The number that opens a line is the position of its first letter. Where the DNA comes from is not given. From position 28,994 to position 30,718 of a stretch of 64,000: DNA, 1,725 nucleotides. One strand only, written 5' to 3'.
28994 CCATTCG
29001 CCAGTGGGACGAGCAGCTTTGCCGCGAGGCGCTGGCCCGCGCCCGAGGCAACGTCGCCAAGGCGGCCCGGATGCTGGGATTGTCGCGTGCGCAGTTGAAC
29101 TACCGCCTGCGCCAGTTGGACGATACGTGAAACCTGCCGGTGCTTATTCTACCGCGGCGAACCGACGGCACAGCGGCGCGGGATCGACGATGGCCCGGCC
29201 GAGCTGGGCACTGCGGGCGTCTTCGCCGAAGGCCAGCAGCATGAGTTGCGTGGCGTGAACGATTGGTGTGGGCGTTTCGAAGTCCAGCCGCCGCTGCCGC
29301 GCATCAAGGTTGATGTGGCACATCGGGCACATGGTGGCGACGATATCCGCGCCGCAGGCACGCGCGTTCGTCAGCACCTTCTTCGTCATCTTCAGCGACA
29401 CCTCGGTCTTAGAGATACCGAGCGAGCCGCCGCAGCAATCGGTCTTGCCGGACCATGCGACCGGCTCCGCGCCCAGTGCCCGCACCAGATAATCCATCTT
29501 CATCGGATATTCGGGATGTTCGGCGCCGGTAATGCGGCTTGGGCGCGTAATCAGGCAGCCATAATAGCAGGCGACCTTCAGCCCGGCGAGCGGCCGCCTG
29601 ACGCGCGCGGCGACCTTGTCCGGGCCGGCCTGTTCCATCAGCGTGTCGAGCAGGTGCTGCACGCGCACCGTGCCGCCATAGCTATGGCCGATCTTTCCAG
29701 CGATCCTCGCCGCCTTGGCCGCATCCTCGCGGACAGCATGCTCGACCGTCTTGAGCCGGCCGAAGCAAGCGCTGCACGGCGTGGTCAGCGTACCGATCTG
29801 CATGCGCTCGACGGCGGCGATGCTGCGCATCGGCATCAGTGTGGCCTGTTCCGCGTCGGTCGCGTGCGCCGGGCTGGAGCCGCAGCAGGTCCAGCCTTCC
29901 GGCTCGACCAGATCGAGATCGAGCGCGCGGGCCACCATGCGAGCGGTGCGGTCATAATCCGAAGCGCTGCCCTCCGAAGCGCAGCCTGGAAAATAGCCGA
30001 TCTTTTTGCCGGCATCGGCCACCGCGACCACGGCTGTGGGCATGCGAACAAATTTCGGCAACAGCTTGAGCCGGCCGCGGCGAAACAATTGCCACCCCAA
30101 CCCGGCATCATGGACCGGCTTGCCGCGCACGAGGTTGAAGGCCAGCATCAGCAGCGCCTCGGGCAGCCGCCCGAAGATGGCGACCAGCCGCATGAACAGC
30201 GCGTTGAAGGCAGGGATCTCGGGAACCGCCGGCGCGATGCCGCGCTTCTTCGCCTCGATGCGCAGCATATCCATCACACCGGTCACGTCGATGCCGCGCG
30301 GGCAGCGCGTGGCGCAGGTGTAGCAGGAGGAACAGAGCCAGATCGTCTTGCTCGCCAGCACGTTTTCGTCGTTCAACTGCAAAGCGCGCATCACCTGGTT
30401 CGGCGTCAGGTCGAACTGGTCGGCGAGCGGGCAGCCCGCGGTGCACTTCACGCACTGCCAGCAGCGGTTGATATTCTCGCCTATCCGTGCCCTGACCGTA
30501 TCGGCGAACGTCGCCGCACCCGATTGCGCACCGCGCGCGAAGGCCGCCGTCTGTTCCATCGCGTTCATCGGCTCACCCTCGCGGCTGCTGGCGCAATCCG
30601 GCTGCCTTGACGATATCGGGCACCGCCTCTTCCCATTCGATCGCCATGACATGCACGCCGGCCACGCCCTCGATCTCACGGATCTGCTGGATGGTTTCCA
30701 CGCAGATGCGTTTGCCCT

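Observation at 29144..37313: Anaerobe-type HdrL-MvhD-MetV-MetF-HdrCB operon in an otherwise aerobic-looking alphaproteobacterial region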

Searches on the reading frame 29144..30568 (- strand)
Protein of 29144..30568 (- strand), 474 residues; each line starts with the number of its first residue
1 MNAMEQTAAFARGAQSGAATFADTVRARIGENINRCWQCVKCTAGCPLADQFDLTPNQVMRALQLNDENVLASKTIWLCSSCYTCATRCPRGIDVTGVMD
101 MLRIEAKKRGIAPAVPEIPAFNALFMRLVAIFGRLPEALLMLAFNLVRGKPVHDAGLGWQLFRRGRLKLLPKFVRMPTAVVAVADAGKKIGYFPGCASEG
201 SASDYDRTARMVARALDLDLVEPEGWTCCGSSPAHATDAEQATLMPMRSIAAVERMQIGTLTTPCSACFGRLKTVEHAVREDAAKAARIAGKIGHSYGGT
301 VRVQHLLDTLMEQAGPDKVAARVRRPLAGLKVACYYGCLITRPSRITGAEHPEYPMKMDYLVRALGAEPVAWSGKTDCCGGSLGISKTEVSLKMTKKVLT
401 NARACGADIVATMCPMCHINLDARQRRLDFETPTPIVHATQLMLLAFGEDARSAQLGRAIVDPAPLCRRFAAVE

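Call 5: search_protein_families(library=pfam, proteins=[window:29144-30568:-], max_evalue=0.01)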
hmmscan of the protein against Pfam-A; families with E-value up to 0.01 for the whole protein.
window:29144-30568:- (474 aa): 6 families
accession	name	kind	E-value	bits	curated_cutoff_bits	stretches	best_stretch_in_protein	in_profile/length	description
PF02754.22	CCG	-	3.1e-21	75.7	20.6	2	332-422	1-85/85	Cysteine-rich domain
PF13534.11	Fer4_17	-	1.6e-10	41.8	22.2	1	35-94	1-61/61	4Fe-4S dicluster domain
PF13183.11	Fer4_8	-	2.6e-09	37.9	27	1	33-93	2-68/68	4Fe-4S dicluster domain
PF13187.11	Fer4_9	-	4.6e-06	27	27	1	35-92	1-50/52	4Fe-4S dicluster domain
PF13237.11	Fer4_10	-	4.3e-05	23.8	25.5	1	32-90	5-53/53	4Fe-4S dicluster domain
PF12838.12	Fer4_7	-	0.0017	19.2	27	1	35-93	1-52/52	4Fe-4S dicluster domain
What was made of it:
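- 29144..30568 (-): hdrCB: a soluble HdrD-like fusion. The HdrC part has two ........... motifs at 36-46 and 79-89. The HdrB part has two CCG motifs: C196-X31-CC-X35-CxxC and C338-X39-CC-X34-CxxC. PF02754 in two stretches plus Fer4_17 (call 5).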

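Call 6: search_protein_families(library=ncbifam, proteins=[window:29144-30568:-], max_evalue=0.01)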
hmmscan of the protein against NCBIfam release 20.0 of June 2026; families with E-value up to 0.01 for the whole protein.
window:29144-30568:- (474 aa): 17 families
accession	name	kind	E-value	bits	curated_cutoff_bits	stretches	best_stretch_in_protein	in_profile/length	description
TIGR03288.1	CoB_CoM_SS_B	equivalog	5.6e-46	157.1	345.15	1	190-467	2-287/290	CoB--CoM heterodisulfide reductase subunit B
NF042965.1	MFR_anch_SdhE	equivalog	4.1e-44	151.2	500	1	190-463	3-278/282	8-methylmenaquinol:fumarate reductase membrane anchor subunit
NF045670.1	quin_L_LdhH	equivalog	1e-21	76.9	800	1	68-422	345-686/706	L-lactate dehydrogenase (quinone) large subunit LdhH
NF041779.1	hetero_SS_HdrC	equivalog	9e-20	71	350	1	18-111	15-108/198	ferredoxin:CoB-CoM heterodisulfide reductase subunit HdrC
TIGR03290.1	CoB_CoM_SS_C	equivalog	5.4e-19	68.6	160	1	33-112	1-81/144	CoB--CoM heterodisulfide reductase subunit C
NF004898.0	PRK06259.1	equivalog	8.3e-19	67.6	385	2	31-274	131-348/488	fumarate reductase (CoM/CoB) subunit TfrB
NF041890.1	hdrC_Methbact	equivalog_domain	8.9e-18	64.5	270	1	20-127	15-123/192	ferredoxin:CoB-CoM heterodisulfide reductase subunit HdrC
NF038018.1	qmoC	equivalog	2e-15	57.1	300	1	20-114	4-99/360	quinone-interacting membrane-bound oxidoreductase complex subunit QmoC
NF041780.1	hetero_SS_HdrB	equivalog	1.3e-14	54.3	450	1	238-451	56-285/304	ferredoxin:CoB-CoM heterodisulfide reductase subunit HdrB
NF008369.0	PRK11168.1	equivalog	1.7e-14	53.5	278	1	31-274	8-254/401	anaerobic glycerol-3-phosphate dehydrogenase subunit C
NF045663.1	diclust_near_Sec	equivalog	1.3e-10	40.1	530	1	31-114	301-390/759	pyridine nucleotide-disulfide oxidoreductase/dicluster-binding protein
NF042952.1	MFR_FeS_SdhB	equivalog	1.1e-08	34.4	600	1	74-170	199-293/320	8-methylmenaquinol:fumarate reductase iron-sulfur subunit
NF008434.0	PRK11274.1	equivalog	6.3e-08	31.9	333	1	24-424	12-391/409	glycolate oxidase subunit GlcF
TIGR03379.1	glycerol3P_GlpC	equivalog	4.6e-05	22.3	279.9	1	32-104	3-79/397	anaerobic glycerol-3-phosphate dehydrogenase subunit GlpC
TIGR00314.1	cdhA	equivalog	0.0001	20.3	781.3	1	27-100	392-460/784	CO dehydrogenase/acetyl-CoA synthase complex subunit alpha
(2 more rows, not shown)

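Call 29: search_solved_structures(query=window:29144-30568:-, max_evalue=0.001)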
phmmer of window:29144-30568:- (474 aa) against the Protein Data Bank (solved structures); distinct sequences matched with E-value up to 0.001: 10.
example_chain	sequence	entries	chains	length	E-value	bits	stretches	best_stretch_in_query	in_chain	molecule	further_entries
9sfi_C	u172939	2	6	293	7.8e-41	143.5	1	189-470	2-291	H(2)/formate:CoB-CoM heterodisulfide,ferredoxin reductase subunit B2 | Heterodisulfide reductase subunit B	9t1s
8rvv_B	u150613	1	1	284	1.8e-39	139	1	189-449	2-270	H(2):CoB-CoM heterodisulfide,ferredoxin reductase subunit B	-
8rvu_b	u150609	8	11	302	2.1e-39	138.8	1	189-449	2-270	H(2):CoB-CoM heterodisulfide,ferredoxin reductase subunit B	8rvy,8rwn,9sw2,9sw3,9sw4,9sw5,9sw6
5odc_B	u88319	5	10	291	3.3e-38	134.8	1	189-467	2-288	Heterodisulfide reductase, subunit B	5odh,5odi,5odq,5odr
7bkb_B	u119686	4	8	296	9.2e-29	103.7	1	191-468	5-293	CoB--CoM heterodisulfide reductase subunit B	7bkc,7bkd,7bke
8rvv_C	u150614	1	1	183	7.3e-17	64.5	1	20-121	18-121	H(2):CoB-CoM heterodisulfide,ferredoxin reductase subunit C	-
8rvu_c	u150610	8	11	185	7.3e-17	64.5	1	20-121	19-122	H(2):CoB-CoM heterodisulfide,ferredoxin reductase subunit C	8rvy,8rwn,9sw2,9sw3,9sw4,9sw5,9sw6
5odc_C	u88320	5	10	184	2.4e-14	56.2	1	31-113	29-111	Heterodisulfide reductase, subunit C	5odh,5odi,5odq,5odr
9sfi_E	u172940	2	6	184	7.7e-14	54.5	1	32-111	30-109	H(2)/formate:CoB-CoM heterodisulfide,ferredoxin reductase subunit C2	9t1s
7bkb_C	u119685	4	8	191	1.3e-12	50.4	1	33-113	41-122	CoB--CoM heterodisulfide reductase subunit C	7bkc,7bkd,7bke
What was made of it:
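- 29144..30568 (-): HdrB structures E 8e-41 and HdrC E 7e-17 (call 29).
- HdrB structures are the best structural relatives (call 29).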

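Call 65: find_homologous_proteins(query=window:29144-30568:-, max_evalue=1e-30)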
Query window:29144-30568:- (474 aa): 1162 proteins with E <= 1e-30 among 8000 candidates; the best 120 are listed.
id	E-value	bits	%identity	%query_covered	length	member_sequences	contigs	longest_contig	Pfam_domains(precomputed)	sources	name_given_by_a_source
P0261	0.0e+0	1070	99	100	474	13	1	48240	PF13534.12,PF02754.22,PF13183.12,PF13187.12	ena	-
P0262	1.7e-274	929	84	99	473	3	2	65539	PF13534.12,PF02754.22,PF13183.12,PF13187.12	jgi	jgi:heterodisulfide reductase subunit B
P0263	2.4e-257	872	80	99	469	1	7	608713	PF13534.12,PF02754.22,PF13183.12,PF13187.12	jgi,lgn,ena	jgi:heterodisulfide reductase subunit B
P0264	5.6e-257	871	82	99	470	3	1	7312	PF13534.12,PF02754.22,PF13237.12,PF13183.12,PF13187.12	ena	-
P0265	1.5e-255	866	80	99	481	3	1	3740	PF13534.12,PF02754.22,PF13183.12,PF13187.12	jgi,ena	jgi:heterodisulfide reductase subunit B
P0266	6.0e-253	858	80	99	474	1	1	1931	PF13534.12,PF02754.22,PF13183.12,PF13187.12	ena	-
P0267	4.4e-236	802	75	97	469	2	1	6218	PF13534.12,PF02754.22,PF13183.12,PF13187.12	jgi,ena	-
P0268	1.3e-230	784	73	95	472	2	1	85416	PF13534.12,PF02754.22,PF13183.12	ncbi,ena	-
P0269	5.7e-228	775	73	95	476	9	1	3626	PF13534.12,PF02754.22,PF13183.12,PF13187.12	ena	-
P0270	7.4e-225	765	70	97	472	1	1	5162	PF13534.12,PF02754.22,PF13183.12,PF13187.12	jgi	-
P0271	1.3e-224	764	70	98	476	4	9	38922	PF13534.12,PF02754.22,PF13183.12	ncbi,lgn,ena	-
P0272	2.0e-224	764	70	98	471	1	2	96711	PF13534.12,PF02754.22,PF13183.12,PF13187.12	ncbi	-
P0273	1.1e-223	761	70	98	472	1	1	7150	PF13534.12,PF02754.22,PF13183.12,PF13187.12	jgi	jgi:heterodisulfide reductase subunit B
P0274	1.2e-223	761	71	95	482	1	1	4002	PF13534.12,PF02754.22,PF13183.12,PF13187.12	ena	-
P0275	4.3e-221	753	71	96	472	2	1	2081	PF13534.12,PF02754.22,PF13183.12,PF13187.12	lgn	-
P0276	1.1e-220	751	69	96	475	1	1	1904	PF13534.12,PF02754.22,PF13183.12,PF13187.12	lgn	-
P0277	1.0e-219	748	71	96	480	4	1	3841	PF13534.12,PF02754.22,PF13183.12,PF13187.12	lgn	-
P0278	1.2e-219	748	70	96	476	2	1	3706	PF13534.12,PF02754.22,PF13183.12,PF13187.12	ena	-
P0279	3.8e-219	746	70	98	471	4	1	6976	PF13534.12,PF02754.22,PF13183.12,PF13187.12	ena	-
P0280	2.4e-218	744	69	97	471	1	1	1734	PF13534.12,PF02754.22,PF13183.12,PF13187.12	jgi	-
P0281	5.2e-217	739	71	93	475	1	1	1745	PF13534.12,PF02754.22,PF13183.12,PF13187.12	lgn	-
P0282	4.5e-216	736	70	95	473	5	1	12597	PF13534.12,PF02754.22,PF13183.12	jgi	jgi:heterodisulfide reductase subunit B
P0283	8.1e-216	735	68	99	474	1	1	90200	PF13534.12,PF02754.22,PF13183.12,PF13187.12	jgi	jgi:heterodisulfide reductase subunit B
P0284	1.1e-215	735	70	95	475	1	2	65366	PF13534.12,PF02754.22,PF13183.12,PF13187.12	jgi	jgi:heterodisulfide reductase subunit B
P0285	6.5e-213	726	71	91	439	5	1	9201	PF13534.12,PF02754.22,PF13183.12,PF13187.12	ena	-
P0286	6.3e-212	722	69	95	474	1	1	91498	PF13534.12,PF02754.22,PF13183.12,PF13187.12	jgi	jgi:heterodisulfide reductase subunit B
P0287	1.9e-210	718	68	94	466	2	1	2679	PF13534.12,PF02754.22,PF13183.12,PF13187.12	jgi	-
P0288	2.6e-210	717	67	96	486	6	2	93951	PF13534.12,PF02754.22,PF13183.12,PF13187.12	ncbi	ncbi:MAG: heterodisulfide reductase-related iron-sulfur binding cluster [Steroidobacteraceae bacteri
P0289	3.3e-210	717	68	93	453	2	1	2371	PF13534.12,PF02754.22,PF13183.12,PF13187.12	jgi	jgi:heterodisulfide reductase subunit B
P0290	5.2e-210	716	69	95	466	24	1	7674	PF13534.12,PF02754.22,PF13183.12,PF13187.12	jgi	jgi:heterodisulfide reductase subunit B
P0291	3.5e-209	713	67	95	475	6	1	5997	PF13534.12,PF02754.22,PF13183.12,PF13187.12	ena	-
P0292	3.8e-209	713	67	99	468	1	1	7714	PF13534.12,PF02754.22,PF13183.12,PF13187.12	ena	-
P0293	1.3e-208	712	67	95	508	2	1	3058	PF13534.12,PF02754.22,PF13183.12,PF13187.12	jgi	-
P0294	6.3e-208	709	68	94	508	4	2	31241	PF13534.12,PF02754.22,PF13183.12,PF13187.12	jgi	-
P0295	6.8e-208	709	65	98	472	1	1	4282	PF13534.12,PF02754.22,PF13183.12,PF13187.12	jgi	-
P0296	2.4e-207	707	67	95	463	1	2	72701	PF13534.12,PF02754.22,PF13183.12,PF13187.12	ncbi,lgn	-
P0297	1.2e-206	705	67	95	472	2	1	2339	PF13534.12,PF02754.22,PF13183.12,PF13187.12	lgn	-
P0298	1.4e-205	702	68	94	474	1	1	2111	PF13534.12,PF02754.22,PF13183.12,PF13187.12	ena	-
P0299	2.2e-205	701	65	99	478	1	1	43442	PF13534.12,PF02754.22,PF13183.12,PF13187.12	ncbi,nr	ncbi:MAG: 4Fe-4S dicluster domain-containing protein [Gammaproteobacteria bacterium]|nr:4Fe-4S diclu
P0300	2.1e-202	691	76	85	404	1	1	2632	PF02754.22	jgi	-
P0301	6.8e-202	689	66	96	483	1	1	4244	PF13534.12,PF02754.22,PF13183.12,PF13187.12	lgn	-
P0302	2.5e-197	674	63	95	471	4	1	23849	PF13534.12,PF02754.22,PF13183.12,PF13187.12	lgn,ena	-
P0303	9.3e-195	666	65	98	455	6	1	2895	PF13534.12,PF02754.22,PF13183.12,PF13187.12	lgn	-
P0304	3.1e-194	664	65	94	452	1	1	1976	PF13534.12,PF02754.22,PF13183.12,PF13187.12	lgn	-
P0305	1.2e-192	659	63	95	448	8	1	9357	PF13534.12,PF02754.22,PF13183.12,PF13187.12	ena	-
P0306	7.3e-190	650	60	95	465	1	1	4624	PF13534.12,PF02754.22,PF13183.12,PF13187.12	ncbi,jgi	jgi:heterodisulfide reductase subunit B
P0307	1.2e-189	649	61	95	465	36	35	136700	PF13534.12,PF02754.22,PF13183.12,PF13187.12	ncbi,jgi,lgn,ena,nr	ncbi:MAG: heterodisulfide reductase-related iron-sulfur binding cluster [Arenicellales bacterium]|jg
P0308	7.6e-189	646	60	95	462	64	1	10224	PF13534.12,PF02754.22,PF13183.12,PF13187.12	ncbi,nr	ncbi:MAG: heterodisulfide reductase-related iron-sulfur binding cluster [Arenicellales bacterium]|nr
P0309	1.0e-187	643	58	98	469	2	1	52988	PF13534.12,PF02754.22,PF13183.12,PF13187.12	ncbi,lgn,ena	-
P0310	1.1e-186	639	59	95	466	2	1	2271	PF13534.12,PF02754.22,PF13183.12,PF13187.12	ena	-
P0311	5.2e-185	634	60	97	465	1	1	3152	PF13534.12,PF02754.22,PF13183.12,PF13187.12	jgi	jgi:heterodisulfide reductase subunit B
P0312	2.1e-184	632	57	97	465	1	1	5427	PF13534.12,PF02754.22,PF13183.12,PF13187.12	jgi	-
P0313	2.4e-184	632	58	95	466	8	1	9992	PF13534.12,PF02754.22,PF13183.12,PF13187.12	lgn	-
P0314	5.1e-184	630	59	95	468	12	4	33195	PF13534.12,PF02754.22,PF13183.12,PF13187.12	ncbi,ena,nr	ncbi:MAG TPA: heterodisulfide reductase-related iron-sulfur binding cluster [Alphaproteobacteria bac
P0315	3.0e-183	628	58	96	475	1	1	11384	PF13534.12,PF02754.22,PF13183.12,PF13187.12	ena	-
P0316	7.8e-183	627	57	98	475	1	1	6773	PF13534.12,PF02754.22,PF13183.12,PF13187.12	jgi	-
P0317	9.9e-183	626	57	99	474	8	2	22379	PF13534.12,PF02754.22,PF13183.12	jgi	-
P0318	1.8e-182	625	56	98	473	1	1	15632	PF13534.12,PF02754.22,PF13183.12,PF13187.12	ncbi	-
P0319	3.5e-182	624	59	94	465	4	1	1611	PF13534.12,PF02754.22,PF13183.12,PF13187.12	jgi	jgi:heterodisulfide reductase subunit B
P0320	4.4e-182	624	60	92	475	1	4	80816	PF13534.12,PF02754.22,PF13183.12,PF13187.12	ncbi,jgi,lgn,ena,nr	ncbi:MAG: heterodisulfide reductase-related iron-sulfur binding cluster [Myxococcales bacterium]|nr:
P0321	1.0e-181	623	55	96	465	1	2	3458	PF13534.12,PF02754.22,PF13183.12,PF13187.12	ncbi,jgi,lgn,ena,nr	ncbi:MAG TPA: hypothetical protein EYH31_11980 [Anaerolineae bacterium]|nr:hypothetical protein [Ana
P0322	2.1e-181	622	58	94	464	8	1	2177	PF13534.12,PF02754.22,PF13183.12,PF13187.12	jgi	jgi:heterodisulfide reductase subunit B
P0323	4.0e-181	621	60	95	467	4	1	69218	PF13534.12,PF02754.22,PF13183.12,PF13187.12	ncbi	-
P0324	5.1e-181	621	60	96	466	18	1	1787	PF13534.12,PF02754.22,PF13183.12,PF13187.12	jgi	jgi:heterodisulfide reductase subunit B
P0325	9.0e-181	620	59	95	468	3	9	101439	PF13534.12,PF02754.22,PF13183.12,PF13187.12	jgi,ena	jgi:heterodisulfide reductase subunit B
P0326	9.7e-181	620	57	95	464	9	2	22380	PF13534.12,PF02754.22,PF13183.12,PF13187.12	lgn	-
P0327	9.8e-181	620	55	96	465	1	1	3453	PF13534.12,PF02754.22,PF13183.12,PF13187.12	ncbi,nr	ncbi:MAG TPA: hypothetical protein EYP04_08675 [Anaerolineae bacterium]|nr:hypothetical protein [Ana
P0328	1.4e-180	619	57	96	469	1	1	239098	PF13534.12,PF02754.22,PF13183.12,PF13187.12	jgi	jgi:heterodisulfide reductase subunit B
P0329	3.2e-180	618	58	95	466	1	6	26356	PF13534.12,PF02754.22,PF13183.12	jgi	jgi:heterodisulfide reductase subunit B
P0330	6.9e-180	617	58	95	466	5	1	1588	PF13534.12,PF02754.22,PF13183.12,PF13187.12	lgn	-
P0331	1.7e-179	615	57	95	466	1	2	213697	PF13534.12,PF02754.22,PF13183.12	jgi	jgi:heterodisulfide reductase subunit B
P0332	1.9e-179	615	56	94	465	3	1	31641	PF13534.12,PF02754.22,PF13183.12,PF13187.12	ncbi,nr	ncbi:MAG TPA: hypothetical protein G4O02_09195 [Caldilineae bacterium]|nr:hypothetical protein [Cald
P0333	7.5e-179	613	57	96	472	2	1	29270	PF13534.12,PF02754.22,PF13183.12,PF13187.12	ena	-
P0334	1.6e-178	612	57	97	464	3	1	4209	PF13534.12,PF02754.22,PF13183.12,PF13187.12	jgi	-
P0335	1.7e-178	612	55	96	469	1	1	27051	PF13534.12,PF02754.22,PF13183.12,PF13187.12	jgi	jgi:heterodisulfide reductase subunit B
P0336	2.3e-178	612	59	93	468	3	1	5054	PF13534.12,PF02754.22,PF13183.12,PF13187.12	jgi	jgi:heterodisulfide reductase subunit B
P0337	2.4e-178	612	56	94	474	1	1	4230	PF13534.12,PF02754.22,PF13183.12,PF13187.12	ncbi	-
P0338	2.4e-178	612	55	96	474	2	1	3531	PF13534.12,PF02754.22,PF13183.12,PF13187.12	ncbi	-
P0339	2.6e-178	612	59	96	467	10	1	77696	PF13534.12,PF02754.22,PF13183.12,PF13187.12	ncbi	-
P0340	2.8e-178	612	56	96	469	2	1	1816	PF13534.12,PF02754.22,PF13183.12,PF13187.12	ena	-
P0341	3.2e-178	611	58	97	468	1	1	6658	PF13534.12,PF02754.22,PF13183.12,PF13187.12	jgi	-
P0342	3.4e-178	611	57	94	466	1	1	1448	PF13534.12,PF02754.22,PF13183.12,PF13187.12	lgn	-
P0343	8.3e-178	610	56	94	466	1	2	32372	PF13534.12,PF02754.22,PF13183.12,PF13187.12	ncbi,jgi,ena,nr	ncbi:MAG: heterodisulfide reductase-related iron-sulfur binding cluster [Gammaproteobacteria bacteri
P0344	1.0e-177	610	59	92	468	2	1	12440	PF13534.12,PF02754.22,PF13183.12,PF13187.12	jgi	-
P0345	1.1e-177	610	59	95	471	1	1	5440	PF13534.12,PF02754.22,PF13183.12,PF13187.12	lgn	-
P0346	1.6e-177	609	57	94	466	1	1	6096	PF13534.12,PF02754.22,PF13183.12,PF13187.12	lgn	-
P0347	3.5e-177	608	54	95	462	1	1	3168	PF13534.12,PF02754.22,PF13183.12,PF13187.12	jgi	jgi:heterodisulfide reductase subunit B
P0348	3.8e-177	608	56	95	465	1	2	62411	PF13534.12,PF02754.22,PF13183.12,PF13187.12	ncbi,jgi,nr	ncbi:MAG: hypothetical protein GXP39_00090 [Chloroflexi bacterium]|nr:hypothetical protein [Chlorofl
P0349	4.4e-177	608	61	95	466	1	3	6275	PF13534.12,PF02754.22,PF13183.12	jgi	jgi:heterodisulfide reductase subunit B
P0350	4.5e-177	608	57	94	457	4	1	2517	PF13534.12,PF02754.22,PF13183.12,PF13187.12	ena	-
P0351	5.4e-177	607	57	97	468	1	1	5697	PF13534.12,PF02754.22,PF13183.12,PF13187.12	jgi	-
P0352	6.8e-177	607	56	95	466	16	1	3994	PF13534.12,PF02754.22,PF13237.12,PF13183.12,PF13187.12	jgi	jgi:heterodisulfide reductase subunit B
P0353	8.3e-177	607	59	95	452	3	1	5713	PF13534.12,PF02754.22,PF13183.12,PF13187.12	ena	-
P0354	8.4e-177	607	56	94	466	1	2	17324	PF13534.12,PF02754.22,PF13183.12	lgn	-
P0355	1.0e-176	606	55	95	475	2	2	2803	PF13534.12,PF02754.22,PF13183.12,PF13187.12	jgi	jgi:heterodisulfide reductase subunit B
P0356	1.1e-176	606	58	92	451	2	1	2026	PF13534.12,PF02754.22,PF13183.12,PF13187.12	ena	-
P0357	1.1e-176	606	56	95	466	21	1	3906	PF13534.12,PF02754.22,PF13183.12,PF13187.12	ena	-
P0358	2.4e-176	605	54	97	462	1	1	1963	PF13534.12,PF02754.22,PF13183.12,PF13187.12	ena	-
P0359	2.6e-176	605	59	92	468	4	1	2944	PF13534.12,PF02754.22,PF13183.12,PF13187.12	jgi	-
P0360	2.9e-176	605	58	93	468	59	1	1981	PF13534.12,PF02754.22,PF13183.12,PF13187.12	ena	-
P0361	3.7e-176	605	54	96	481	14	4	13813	PF13534.12,PF02754.22,PF13183.12,PF13187.12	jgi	jgi:heterodisulfide reductase subunit B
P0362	4.6e-176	604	55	95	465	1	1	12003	PF13534.12,PF02754.22,PF13183.12,PF13187.12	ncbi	-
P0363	5.0e-176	604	55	95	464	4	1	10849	PF13534.12,PF02754.22,PF13183.12,PF13187.12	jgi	jgi:heterodisulfide reductase subunit B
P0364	7.6e-176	603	56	95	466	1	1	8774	PF13534.12,PF02754.22,PF13183.12,PF13187.12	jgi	-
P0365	8.6e-176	603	54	96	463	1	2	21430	PF13534.12,PF02754.22,PF13183.12,PF13187.12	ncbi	-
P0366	1.1e-175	603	56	96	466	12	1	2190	PF13534.12,PF02754.22,PF13183.12,PF13187.12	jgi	jgi:heterodisulfide reductase subunit B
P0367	1.2e-175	603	56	96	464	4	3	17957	PF13534.12,PF02754.22,PF13183.12,PF13187.12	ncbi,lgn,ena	-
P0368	1.2e-175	603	54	96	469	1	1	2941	PF13534.12,PF02754.22,PF13183.12,PF13187.12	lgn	-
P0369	1.4e-175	603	56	95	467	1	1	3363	PF13534.12,PF02754.22,PF13183.12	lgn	-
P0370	1.8e-175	602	57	95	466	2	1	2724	PF13534.12,PF02754.22,PF13183.12,PF13187.12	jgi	jgi:heterodisulfide reductase subunit B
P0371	2.5e-175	602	58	93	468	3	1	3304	PF13534.12,PF02754.22,PF13183.12,PF13187.12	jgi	jgi:heterodisulfide reductase subunit B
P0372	2.7e-175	602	54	96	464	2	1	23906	PF13534.12,PF02754.22,PF13183.12,PF13187.12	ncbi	-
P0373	2.9e-175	602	56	95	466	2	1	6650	PF13534.12,PF02754.22,PF13183.12,PF13187.12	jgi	jgi:heterodisulfide reductase subunit B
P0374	3.5e-175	601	55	96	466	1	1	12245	PF13534.12,PF02754.22,PF13183.12,PF13187.12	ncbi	ncbi:MAG: heterodisulfide reductase-related iron-sulfur binding cluster [Anaerolineae bacterium]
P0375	3.5e-175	601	55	95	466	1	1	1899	PF13534.12,PF02754.22,PF13183.12,PF13187.12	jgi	-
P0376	3.6e-175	601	56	95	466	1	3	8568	PF13534.12,PF02754.22,PF13183.12,PF13187.12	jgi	jgi:heterodisulfide reductase subunit B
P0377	4.8e-175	601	55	96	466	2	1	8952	PF13534.12,PF02754.22,PF13183.12,PF13187.12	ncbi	-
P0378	5.0e-175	601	56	95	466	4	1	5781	PF13534.12,PF02754.22,PF13183.12,PF13187.12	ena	-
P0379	5.8e-175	601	54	95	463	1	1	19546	PF13534.12,PF02754.22,PF13183.12,PF13187.12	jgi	jgi:heterodisulfide reductase subunit B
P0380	6.3e-175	600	56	95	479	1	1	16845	PF13534.12,PF02754.22,PF13183.12,PF13187.12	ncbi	-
